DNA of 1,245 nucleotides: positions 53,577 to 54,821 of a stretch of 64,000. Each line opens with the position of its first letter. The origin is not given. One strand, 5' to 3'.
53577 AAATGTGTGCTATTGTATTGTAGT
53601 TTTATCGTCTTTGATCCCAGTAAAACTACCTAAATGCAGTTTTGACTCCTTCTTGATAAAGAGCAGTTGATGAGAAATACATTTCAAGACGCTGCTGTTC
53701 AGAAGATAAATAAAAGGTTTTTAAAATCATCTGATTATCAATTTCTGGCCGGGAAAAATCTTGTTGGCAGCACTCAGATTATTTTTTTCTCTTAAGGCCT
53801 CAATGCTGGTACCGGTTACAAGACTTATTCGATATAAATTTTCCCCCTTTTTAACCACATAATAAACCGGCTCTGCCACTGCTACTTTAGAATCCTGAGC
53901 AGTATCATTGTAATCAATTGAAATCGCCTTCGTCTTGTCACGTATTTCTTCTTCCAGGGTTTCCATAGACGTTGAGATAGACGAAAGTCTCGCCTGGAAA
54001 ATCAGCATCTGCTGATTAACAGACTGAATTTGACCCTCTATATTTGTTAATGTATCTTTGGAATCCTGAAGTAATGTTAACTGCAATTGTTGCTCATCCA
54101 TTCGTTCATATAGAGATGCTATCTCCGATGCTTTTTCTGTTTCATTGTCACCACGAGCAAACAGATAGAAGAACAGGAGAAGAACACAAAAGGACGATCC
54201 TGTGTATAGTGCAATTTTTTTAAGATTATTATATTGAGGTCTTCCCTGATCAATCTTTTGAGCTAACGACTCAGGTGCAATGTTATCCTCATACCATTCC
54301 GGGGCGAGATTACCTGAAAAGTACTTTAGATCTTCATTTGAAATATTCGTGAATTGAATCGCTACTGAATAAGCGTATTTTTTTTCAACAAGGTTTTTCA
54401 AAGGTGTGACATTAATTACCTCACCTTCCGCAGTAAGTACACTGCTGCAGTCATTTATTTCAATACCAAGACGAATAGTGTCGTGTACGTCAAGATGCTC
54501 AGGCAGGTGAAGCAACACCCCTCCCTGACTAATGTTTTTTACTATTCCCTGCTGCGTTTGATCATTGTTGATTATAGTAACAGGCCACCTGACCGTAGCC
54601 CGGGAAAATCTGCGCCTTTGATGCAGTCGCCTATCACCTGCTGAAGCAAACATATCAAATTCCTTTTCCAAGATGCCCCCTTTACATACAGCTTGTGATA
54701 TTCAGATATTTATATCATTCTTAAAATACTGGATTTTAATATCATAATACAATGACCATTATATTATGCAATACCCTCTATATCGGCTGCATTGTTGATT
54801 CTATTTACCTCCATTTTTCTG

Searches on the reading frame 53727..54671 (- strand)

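Call 79: search_protein_families(library=pfam, proteins=[window:53727-54671:-], max_evalue=0.000001)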
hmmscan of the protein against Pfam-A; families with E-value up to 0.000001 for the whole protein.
window:53727-54671:- (314 aa): 2 families
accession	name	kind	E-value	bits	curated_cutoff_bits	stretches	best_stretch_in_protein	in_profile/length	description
PF07238.19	PilZ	-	1.7e-14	54.4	22.5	1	18-115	1-93/102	PilZ domain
PF01476.26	LysM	-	5.9e-13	49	20.9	1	271-313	1-42/43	LysM domain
